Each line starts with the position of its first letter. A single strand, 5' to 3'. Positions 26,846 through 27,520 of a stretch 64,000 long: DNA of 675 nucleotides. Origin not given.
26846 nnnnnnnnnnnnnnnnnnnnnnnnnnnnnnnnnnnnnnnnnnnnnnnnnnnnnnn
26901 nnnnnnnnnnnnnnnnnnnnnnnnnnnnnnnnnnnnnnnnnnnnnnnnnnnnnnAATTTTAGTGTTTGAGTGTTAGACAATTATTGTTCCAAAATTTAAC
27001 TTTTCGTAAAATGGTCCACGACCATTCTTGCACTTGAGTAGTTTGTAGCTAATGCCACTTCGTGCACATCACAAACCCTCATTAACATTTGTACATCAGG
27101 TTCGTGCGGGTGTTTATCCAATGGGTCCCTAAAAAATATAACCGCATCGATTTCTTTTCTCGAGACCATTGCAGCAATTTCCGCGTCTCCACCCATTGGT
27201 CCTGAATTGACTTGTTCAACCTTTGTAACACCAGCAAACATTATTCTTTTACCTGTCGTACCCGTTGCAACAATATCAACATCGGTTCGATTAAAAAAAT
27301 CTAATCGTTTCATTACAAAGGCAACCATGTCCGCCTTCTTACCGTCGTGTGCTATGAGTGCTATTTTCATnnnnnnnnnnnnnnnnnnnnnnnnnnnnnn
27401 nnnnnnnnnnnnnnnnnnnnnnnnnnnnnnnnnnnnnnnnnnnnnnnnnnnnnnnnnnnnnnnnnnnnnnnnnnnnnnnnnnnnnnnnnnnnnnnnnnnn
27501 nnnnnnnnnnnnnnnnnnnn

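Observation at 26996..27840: Methylglyoxal synthase translationally coupled to an outer-membrane beta-barrel gene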

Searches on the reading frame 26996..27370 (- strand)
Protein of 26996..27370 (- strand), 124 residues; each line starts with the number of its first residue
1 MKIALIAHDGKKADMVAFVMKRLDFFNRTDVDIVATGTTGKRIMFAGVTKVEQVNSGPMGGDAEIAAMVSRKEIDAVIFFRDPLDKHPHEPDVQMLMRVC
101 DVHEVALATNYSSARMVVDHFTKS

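Call 4: search_protein_families(library=pfam, proteins=[window:26996-27370:-], max_evalue=0.01)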
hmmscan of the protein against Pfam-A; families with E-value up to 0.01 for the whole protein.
window:26996-27370:- (124 aa): 1 family
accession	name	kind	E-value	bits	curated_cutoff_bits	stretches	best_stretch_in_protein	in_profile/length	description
PF02142.27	MGS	-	3.8e-14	53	24.1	1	26-109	9-94/94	MGS-like domain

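Call 5: search_protein_families(library=ncbifam, proteins=[window:26996-27370:-], max_evalue=0.1)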
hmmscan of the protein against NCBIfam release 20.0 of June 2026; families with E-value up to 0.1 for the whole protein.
window:26996-27370:- (124 aa): 2 families
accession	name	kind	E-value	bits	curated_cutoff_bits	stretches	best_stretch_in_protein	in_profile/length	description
NF003559.0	PRK05234.1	equivalog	1.3e-45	154.7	84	1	1-121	6-124/145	methylglyoxal synthase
TIGR00160.1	MGSA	equivalog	2e-42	144.6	146.9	1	1-120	3-120/143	methylglyoxal synthase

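Call 6: search_protein_families(library=phrogs, proteins=[window:26996-27370:-], max_evalue=0.01)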
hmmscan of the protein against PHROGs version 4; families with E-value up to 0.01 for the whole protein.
window:26996-27370:- (124 aa): 0 families

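Call 8: search_dna_similar(query=window:26996-27370:-, collection=phages, mode=protein, max_rows=30, max_evalue=0.001)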
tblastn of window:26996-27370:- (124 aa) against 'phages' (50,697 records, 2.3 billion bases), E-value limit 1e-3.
Records with a match: 22; places in all: 22; records where one place covers at least 80% of the query: 22.
Best place of each record, by identity: <60% 22.
By first word of the organism name: Bacteriophage 14; Listeria 6; Enterococcus 2.
By host as written in the record: - 15; Listeria monocytogenes 6; Enterococcus faecalis 1.
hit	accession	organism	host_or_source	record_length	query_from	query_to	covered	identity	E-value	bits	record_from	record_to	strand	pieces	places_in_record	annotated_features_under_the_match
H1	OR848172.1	Listeria phage LM 4-14-1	Listeria monocytogenes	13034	1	118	95%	48.3%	1e-26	108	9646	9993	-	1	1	record has no annotation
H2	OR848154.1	Listeria phage LM 4-14-1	Listeria monocytogenes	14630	1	118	95%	48.3%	1e-26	108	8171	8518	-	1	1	record has no annotation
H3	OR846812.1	Listeria phage LM 4-11-1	Listeria monocytogenes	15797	1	118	95%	48.3%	1e-26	108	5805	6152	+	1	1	record has no annotation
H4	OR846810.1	Listeria phage LM 4-11-1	Listeria monocytogenes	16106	1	118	95%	48.3%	1e-26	108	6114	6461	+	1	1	record has no annotation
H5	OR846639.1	Enterococcus phage Efs 1-1-1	Enterococcus faecalis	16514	1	118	95%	48.3%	2e-26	107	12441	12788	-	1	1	record has no annotation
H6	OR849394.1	Listeria phage LM 4-14-1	Listeria monocytogenes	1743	1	118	95%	47.5%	1e-26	108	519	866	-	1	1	record has no annotation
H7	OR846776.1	Listeria phage LM 4-11-1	Listeria monocytogenes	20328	1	118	95%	47.5%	1e-26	108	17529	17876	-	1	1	record has no annotation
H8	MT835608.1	Bacteriophage sp.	human fecal samples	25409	1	118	95%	45.8%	1e-25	105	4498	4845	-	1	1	record has no annotation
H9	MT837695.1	Bacteriophage sp.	human fecal samples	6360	1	118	95%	44.1%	4e-25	103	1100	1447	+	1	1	record has no annotation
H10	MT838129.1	Bacteriophage sp.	human fecal samples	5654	1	118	95%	42.4%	2e-23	99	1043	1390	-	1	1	record has no annotation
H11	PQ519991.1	Enterococcus phage IME_EF3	-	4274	8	118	90%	45.0%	9e-24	100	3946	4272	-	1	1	record has no annotation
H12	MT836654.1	Bacteriophage sp.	human fecal samples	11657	1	118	95%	40.7%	2e-21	93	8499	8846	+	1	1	record has no annotation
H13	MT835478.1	Bacteriophage sp.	human fecal samples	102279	1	118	95%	39.8%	2e-22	96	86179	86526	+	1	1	record has no annotation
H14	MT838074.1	Bacteriophage sp.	human fecal samples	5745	1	118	95%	39.0%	2e-21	94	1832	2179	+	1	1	record has no annotation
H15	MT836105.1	Bacteriophage sp.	human fecal samples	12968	1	118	95%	39.0%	2e-21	93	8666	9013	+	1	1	record has no annotation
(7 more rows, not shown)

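Call 15: find_encoding_contigs(protein=window:26996-27370:-, flank=10000, max_places=6)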
Protein window:26996-27370:- (124 aa): 24 contigs read that carry it; 1 place shown.
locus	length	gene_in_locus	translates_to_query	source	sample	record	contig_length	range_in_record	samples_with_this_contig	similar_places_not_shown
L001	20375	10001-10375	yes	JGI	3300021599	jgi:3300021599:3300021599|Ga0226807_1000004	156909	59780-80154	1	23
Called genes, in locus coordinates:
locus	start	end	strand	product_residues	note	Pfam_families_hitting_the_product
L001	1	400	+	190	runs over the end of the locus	PF18143:HAD_SAK_2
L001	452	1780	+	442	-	PF01471:PG_binding_1 (faint)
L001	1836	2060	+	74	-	-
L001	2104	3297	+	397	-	-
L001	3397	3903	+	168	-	-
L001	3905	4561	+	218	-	PF00149:Metallophos (weak)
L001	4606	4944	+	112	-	-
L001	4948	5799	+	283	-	PF01145:Band_7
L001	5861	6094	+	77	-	-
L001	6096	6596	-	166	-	-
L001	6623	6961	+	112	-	-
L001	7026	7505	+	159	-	-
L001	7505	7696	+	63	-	-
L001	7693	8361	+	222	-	-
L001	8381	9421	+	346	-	-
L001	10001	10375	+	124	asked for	PF02142:MGS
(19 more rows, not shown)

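Call 17: find_homologous_proteins(query=window:26996-27370:-, max_evalue=1e-10)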
Query window:26996-27370:- (124 aa): 7967 proteins with E <= 1e-10 among 8000 candidates; the best 120 are listed.
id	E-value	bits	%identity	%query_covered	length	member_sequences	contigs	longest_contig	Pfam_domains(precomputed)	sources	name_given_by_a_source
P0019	5.6e-74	263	99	99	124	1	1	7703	PF02142.28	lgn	-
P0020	9.0e-74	263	98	100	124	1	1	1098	PF02142.28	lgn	-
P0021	6.8e-70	250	93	99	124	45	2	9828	PF02142.28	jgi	jgi:methylglyoxal synthase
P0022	1.5e-64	233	86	100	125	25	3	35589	PF02142.28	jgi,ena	jgi:methylglyoxal synthase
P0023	4.4e-61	222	84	96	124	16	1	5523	PF02142.28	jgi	jgi:methylglyoxal synthase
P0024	1.5e-59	217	77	99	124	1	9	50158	PF02142.28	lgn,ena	-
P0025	2.9e-59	216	76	99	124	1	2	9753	PF02142.28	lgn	-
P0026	2.9e-59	216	79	99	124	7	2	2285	PF02142.28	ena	-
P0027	4.4e-59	215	80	99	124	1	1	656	PF02142.28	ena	-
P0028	5.8e-59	215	79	98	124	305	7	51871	PF02142.28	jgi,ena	jgi:methylglyoxal synthase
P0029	6.8e-59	215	80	98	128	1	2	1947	PF02142.28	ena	-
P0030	7.1e-59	215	79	99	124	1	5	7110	PF02142.28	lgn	-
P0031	1.1e-58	214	76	99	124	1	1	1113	PF02142.28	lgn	-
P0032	1.6e-58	214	76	99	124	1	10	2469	PF02142.28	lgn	-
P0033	1.7e-58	213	78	99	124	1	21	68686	PF02142.28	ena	-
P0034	1.8e-58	213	79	99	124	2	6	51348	PF02142.28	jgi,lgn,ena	-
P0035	2.1e-58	213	76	99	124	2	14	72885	PF02142.28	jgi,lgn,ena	-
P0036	2.2e-58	213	79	99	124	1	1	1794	PF02142.28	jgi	-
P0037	2.5e-58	213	79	98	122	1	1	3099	PF02142.28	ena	-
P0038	3.0e-58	213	78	99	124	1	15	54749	PF02142.28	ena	-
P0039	3.2e-58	213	78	99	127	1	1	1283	PF02142.28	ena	-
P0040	3.7e-58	212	76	99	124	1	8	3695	PF02142.28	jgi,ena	-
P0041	4.8e-58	212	77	99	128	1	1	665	PF02142.28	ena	-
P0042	5.1e-58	212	76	99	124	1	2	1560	PF02142.28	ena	-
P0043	5.2e-58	212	77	99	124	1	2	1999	PF02142.28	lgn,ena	-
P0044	6.2e-58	212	80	98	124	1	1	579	PF02142.28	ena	-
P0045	6.9e-58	211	78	99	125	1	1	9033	PF02142.28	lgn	-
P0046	1.1e-57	211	75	99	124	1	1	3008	PF02142.28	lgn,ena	-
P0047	1.2e-57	211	78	99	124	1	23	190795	PF02142.28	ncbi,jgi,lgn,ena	jgi:methylglyoxal synthase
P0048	1.3e-57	211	77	100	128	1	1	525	PF02142.28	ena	-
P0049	1.5e-57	210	78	99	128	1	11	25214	PF02142.28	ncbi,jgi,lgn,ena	jgi:methylglyoxal synthase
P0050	1.9e-57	210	77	98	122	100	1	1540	PF02142.28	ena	-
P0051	1.9e-57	210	76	99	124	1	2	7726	PF02142.28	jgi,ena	jgi:methylglyoxal synthase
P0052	2.4e-57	210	76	99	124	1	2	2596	PF02142.28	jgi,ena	jgi:methylglyoxal synthase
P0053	2.4e-57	210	77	100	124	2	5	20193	PF02142.28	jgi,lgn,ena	jgi:methylglyoxal synthase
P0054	3.2e-57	209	76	99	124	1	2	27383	PF02142.28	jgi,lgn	jgi:methylglyoxal synthase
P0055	3.2e-57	209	76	99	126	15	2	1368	PF02142.28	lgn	-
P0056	3.6e-57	209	76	99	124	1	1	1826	PF02142.28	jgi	jgi:methylglyoxal synthase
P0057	4.0e-57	209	79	98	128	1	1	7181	PF02142.28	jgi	jgi:methylglyoxal synthase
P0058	4.5e-57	209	78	99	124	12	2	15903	PF02142.28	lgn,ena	-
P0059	4.9e-57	209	77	99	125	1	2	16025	PF02142.28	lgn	-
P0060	5.2e-57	209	78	99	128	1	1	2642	PF02142.28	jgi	jgi:methylglyoxal synthase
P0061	5.4e-57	209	76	99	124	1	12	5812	PF02142.28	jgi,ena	jgi:methylglyoxal synthase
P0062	5.6e-57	209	76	98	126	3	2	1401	PF02142.28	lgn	-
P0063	5.7e-57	209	77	98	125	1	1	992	PF02142.28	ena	-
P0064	6.5e-57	208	76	99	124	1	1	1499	PF02142.28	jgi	jgi:methylglyoxal synthase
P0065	6.6e-57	208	76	99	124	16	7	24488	PF02142.28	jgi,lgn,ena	-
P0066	6.6e-57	208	77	99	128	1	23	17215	PF02142.28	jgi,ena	jgi:methylglyoxal synthase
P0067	6.7e-57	208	75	100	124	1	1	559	PF02142.28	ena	-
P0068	7.1e-57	208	77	99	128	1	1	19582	PF02142.28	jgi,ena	jgi:methylglyoxal synthase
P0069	7.3e-57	208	78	99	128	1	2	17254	PF02142.28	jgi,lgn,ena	jgi:methylglyoxal synthase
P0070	7.4e-57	208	77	99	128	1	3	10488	PF02142.28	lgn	-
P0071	7.6e-57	208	78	99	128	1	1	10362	PF02142.28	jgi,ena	jgi:methylglyoxal synthase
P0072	7.6e-57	208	76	99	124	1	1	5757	PF02142.28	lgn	-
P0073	7.7e-57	208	75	99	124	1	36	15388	PF02142.28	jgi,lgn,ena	jgi:methylglyoxal synthase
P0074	7.8e-57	208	77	99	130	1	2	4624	PF02142.28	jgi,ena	jgi:methylglyoxal synthase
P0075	7.9e-57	208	76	100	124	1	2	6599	PF02142.28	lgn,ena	-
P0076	8.2e-57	208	75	99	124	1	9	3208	PF02142.28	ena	-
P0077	9.1e-57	208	75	98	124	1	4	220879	PF02142.28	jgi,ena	jgi:methylglyoxal synthase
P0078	9.6e-57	208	76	99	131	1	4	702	PF02142.28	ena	-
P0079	1.1e-56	208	75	99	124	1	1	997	PF02142.28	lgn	-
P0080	1.1e-56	208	74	99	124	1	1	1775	PF02142.28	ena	-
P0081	1.2e-56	207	78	98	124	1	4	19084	PF02142.28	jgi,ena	-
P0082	1.3e-56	207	74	99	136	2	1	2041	PF02142.28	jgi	-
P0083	1.3e-56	207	78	99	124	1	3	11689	PF02142.28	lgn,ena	-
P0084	1.3e-56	207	78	98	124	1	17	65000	PF02142.28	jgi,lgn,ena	-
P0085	1.4e-56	207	76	98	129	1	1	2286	PF02142.28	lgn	-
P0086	1.9e-56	207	74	99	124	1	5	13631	PF02142.28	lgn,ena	-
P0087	1.9e-56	207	75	100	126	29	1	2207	PF02142.28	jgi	-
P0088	2.0e-56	207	78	98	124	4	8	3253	PF02142.28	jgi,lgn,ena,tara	jgi:methylglyoxal synthase|tara:strand:+ start:342 stop:716 length:375 start_codon:yes stop_codon:ye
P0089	2.0e-56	207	77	99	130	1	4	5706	PF02142.28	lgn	-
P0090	2.2e-56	207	77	99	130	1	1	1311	PF02142.28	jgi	jgi:methylglyoxal synthase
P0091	2.2e-56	207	78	98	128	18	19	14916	PF02142.28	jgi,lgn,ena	jgi:methylglyoxal synthase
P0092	2.2e-56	207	76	100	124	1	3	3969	PF02142.28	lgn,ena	-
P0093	2.3e-56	207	77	99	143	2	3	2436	PF02142.28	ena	-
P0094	2.4e-56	207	78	99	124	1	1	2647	PF02142.28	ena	-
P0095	2.4e-56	207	77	99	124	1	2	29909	PF02142.28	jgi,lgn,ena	-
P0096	2.4e-56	207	74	99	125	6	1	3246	PF02142.28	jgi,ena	-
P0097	2.4e-56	207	76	100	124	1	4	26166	PF02142.28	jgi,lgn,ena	jgi:methylglyoxal synthase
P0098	2.4e-56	207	76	99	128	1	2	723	PF02142.28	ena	-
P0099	2.4e-56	206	77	99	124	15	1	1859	PF02142.28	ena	-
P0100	2.6e-56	206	77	99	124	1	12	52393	PF02142.28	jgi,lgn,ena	-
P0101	2.7e-56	206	75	99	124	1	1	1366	PF02142.28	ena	-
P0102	2.9e-56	206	74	99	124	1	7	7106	PF02142.28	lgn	-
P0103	3.0e-56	206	76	99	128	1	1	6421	PF02142.28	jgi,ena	jgi:methylglyoxal synthase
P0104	3.2e-56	206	76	98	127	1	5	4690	PF02142.28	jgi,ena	jgi:methylglyoxal synthase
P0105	3.4e-56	206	76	99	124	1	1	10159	PF02142.28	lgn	-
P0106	3.5e-56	206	77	100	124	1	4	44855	PF02142.28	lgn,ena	-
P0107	3.6e-56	206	77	99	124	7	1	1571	PF02142.28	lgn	-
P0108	4.2e-56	206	78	98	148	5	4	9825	PF02142.28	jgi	jgi:methylglyoxal synthase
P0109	4.6e-56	206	77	99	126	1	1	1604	PF02142.28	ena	-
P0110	4.7e-56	206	75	99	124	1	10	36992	PF02142.28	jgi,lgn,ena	-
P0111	4.8e-56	206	77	99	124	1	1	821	PF02142.28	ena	-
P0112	4.8e-56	206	76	99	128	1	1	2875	PF02142.28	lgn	-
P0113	4.9e-56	206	77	99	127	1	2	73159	PF02142.28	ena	-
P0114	4.9e-56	206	75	99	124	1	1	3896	PF02142.28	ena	-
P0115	5.0e-56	206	74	99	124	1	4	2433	PF02142.28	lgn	-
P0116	5.1e-56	205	76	98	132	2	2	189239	PF02142.28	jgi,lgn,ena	jgi:methylglyoxal synthase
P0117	5.2e-56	205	76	100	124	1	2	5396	PF02142.28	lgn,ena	-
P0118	5.5e-56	205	77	98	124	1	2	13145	PF02142.28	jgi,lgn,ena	jgi:methylglyoxal synthase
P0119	6.3e-56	205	76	100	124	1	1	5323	PF02142.28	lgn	-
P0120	6.4e-56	205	75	99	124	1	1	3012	PF02142.28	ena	-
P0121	6.5e-56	205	74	99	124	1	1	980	PF02142.28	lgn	-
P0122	6.8e-56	205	74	99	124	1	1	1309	PF02142.28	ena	-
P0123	7.1e-56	205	74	99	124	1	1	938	PF02142.28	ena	-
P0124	7.5e-56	205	76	98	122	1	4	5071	PF02142.28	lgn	-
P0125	8.7e-56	205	76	99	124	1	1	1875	PF02142.28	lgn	-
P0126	8.7e-56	205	76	99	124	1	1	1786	PF02142.28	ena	-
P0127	9.0e-56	205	76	99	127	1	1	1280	PF02142.28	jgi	jgi:methylglyoxal synthase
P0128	9.4e-56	205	76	99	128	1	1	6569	PF02142.28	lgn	-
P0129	9.5e-56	205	77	98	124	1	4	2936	PF02142.28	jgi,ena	-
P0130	9.8e-56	205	77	99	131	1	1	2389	PF02142.28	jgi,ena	jgi:methylglyoxal synthase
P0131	1.1e-55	204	77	98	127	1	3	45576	PF02142.28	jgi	jgi:methylglyoxal synthase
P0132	1.1e-55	204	75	99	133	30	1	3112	PF02142.28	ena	-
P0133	1.1e-55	204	76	98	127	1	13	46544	PF02142.28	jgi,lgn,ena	-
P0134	1.1e-55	204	74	99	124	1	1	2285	PF02142.28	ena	-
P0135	1.2e-55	204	76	99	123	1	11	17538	PF02142.28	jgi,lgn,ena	-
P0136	1.2e-55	204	76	98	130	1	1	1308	PF02142.28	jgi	jgi:methylglyoxal synthase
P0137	1.2e-55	204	74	99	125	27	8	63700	PF02142.28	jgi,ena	jgi:methylglyoxal synthase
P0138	1.2e-55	204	78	98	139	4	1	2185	PF02142.28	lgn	-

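Call 18: find_related_loci(query=window:26996-27370:-, collection=genome_contigs, flank=4000)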
Query window:26996-27370:- (124 aa) in genome_contigs; peptide patterns used: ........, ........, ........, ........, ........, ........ (x = any residue, [..] = any of these).
600 stretches matched a pattern (row limit reached: there are more); 551 encode a relative of the query (tblastn E <= 1e-3); the best 80 are kept; 80 distinct loci.
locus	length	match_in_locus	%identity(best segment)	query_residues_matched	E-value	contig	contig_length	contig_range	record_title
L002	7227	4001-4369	72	1-123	2e-57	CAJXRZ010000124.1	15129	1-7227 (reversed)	MAG TPA_asm: uncultured proteobacterium isolate SRR3933377_bin.20_MetaBAT_v2.12.1_MAG genome assembly, contig: NODE_928_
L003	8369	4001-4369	72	1-123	8e-57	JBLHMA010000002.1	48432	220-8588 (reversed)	MAG: Cognaticolwellia sp. isolate 3300054697_62 Ga0535669_0000424, whole genome shotgun sequence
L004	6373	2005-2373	71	1-123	1e-55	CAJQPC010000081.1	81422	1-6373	uncultured bacterium isolate 3_20180319_Bin_20180319_Bin_29_sub_1 genome assembly, contig: c_000016140770, whole genome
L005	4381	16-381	68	1-122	2e-54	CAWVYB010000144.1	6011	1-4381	MAG TPA_asm: uncultured Flavobacteriales bacterium isolate ERR3589559_concoct_21 genome assembly, contig: ERZ7462186.144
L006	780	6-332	76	15-123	2e-57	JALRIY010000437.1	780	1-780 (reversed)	MAG: Algoriphagus sp. isolate QJ.36 NODE_437_length_780_cov_3.664296, whole genome shotgun sequence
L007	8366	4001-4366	67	1-122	5e-53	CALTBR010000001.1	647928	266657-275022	MAG: uncultured Flavobacteriales bacterium isolate PACB-20200310-m29 genome assembly, contig: contig_24668, whole genome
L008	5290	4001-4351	66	1-118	4e-50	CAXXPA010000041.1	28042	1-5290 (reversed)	MAG: Bacteroidales bacterium isolate 7230157a-bac2-44d2-b64d-f02b708be741 genome assembly, contig: contig_41, whole geno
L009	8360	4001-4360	67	1-121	3e-50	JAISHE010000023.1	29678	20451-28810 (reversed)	MAG: Culturomica sp. isolate Hm464_bin165 k119_2025182, whole genome shotgun sequence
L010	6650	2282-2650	65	1-124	6e-50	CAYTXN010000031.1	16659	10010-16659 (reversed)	MAG TPA_asm: uncultured Limnohabitans sp. isolate SRP319275_co6_62 genome assembly, contig: NODE_1385_length_16659_cov_8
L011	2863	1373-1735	64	1-121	5e-50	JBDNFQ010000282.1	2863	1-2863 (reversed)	MAG: Bacteroidia bacterium isolate concoct.142.ELB k141_961379, whole genome shotgun sequence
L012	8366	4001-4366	66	1-123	5e-49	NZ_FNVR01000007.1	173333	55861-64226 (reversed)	Algoriphagus boritolerans DSM 17298 = JCM 18970 strain DSM 17298, whole genome shotgun sequence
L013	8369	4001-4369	64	1-124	3e-49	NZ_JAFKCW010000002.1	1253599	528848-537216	Algoriphagus aestuariicola strain JCM 31546 2, whole genome shotgun sequence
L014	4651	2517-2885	65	1-124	4e-49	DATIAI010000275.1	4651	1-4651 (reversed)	MAG TPA_asm: Algoriphagus sp. isolate SMAG_U16260 k141_791204, whole genome shotgun sequence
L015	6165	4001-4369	64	1-124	3e-49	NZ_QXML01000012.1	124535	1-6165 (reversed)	Algoriphagus lacus strain N3 N3_scaffold12, whole genome shotgun sequence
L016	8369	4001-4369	60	1-124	3e-48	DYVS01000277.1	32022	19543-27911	MAG TPA_asm: Butyricimonas virosa isolate 6966 c_000000000277_SRA:ERR2241695, whole genome shotgun sequence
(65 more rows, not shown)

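Call 20: find_encoding_contigs(protein=P0047, flank=6000, max_places=3)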
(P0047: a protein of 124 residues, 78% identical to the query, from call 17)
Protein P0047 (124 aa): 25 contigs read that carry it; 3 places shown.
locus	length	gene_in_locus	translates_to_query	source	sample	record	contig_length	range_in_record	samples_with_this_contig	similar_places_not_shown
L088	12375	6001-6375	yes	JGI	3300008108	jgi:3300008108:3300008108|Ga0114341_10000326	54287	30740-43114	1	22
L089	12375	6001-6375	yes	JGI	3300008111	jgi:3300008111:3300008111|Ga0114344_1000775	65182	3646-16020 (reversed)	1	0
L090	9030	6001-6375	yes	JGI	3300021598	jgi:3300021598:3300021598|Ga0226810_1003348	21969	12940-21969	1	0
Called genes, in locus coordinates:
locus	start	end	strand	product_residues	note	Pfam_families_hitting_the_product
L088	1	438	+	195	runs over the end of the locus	-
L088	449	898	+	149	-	-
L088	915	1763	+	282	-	-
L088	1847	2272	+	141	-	PF20274:cREC_REC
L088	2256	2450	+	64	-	-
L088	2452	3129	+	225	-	-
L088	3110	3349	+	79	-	-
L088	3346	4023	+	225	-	PF00149:Metallophos, PF12850:Metallophos_2 (weak)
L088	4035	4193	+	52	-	-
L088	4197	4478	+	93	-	-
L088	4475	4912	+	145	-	PF01467:CTP_transf_like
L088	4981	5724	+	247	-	-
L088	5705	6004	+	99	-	-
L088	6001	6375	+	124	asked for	PF02142:MGS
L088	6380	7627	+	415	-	PF05704:Caps_synth (faint), PF04488:Gly_transf_sug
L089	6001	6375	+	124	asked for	PF02142:MGS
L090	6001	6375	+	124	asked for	PF02142:MGS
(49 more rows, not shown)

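Call 21: find_encoding_contigs(protein=P0024, flank=6000, max_places=3)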
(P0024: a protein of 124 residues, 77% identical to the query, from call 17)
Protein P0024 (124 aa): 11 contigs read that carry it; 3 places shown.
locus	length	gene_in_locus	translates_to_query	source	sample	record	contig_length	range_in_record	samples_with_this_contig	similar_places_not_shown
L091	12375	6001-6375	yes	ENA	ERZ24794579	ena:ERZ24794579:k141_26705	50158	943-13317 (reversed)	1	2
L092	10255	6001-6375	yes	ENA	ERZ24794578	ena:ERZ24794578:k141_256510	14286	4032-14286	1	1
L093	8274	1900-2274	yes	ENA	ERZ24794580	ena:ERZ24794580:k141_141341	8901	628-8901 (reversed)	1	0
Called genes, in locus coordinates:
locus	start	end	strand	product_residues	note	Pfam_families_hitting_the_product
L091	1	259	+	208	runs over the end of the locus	-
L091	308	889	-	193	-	-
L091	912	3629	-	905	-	-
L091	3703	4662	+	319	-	-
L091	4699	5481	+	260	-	-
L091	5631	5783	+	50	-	-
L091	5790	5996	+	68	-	-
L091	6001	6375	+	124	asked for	PF02142:MGS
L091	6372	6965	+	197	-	PF18143:HAD_SAK_2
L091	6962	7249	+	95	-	-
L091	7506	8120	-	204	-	-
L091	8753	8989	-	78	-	-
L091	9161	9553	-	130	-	PF03692:CxxCxxCC (weak)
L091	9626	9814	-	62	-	-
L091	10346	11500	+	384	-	-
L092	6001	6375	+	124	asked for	PF02142:MGS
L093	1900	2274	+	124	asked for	PF02142:MGS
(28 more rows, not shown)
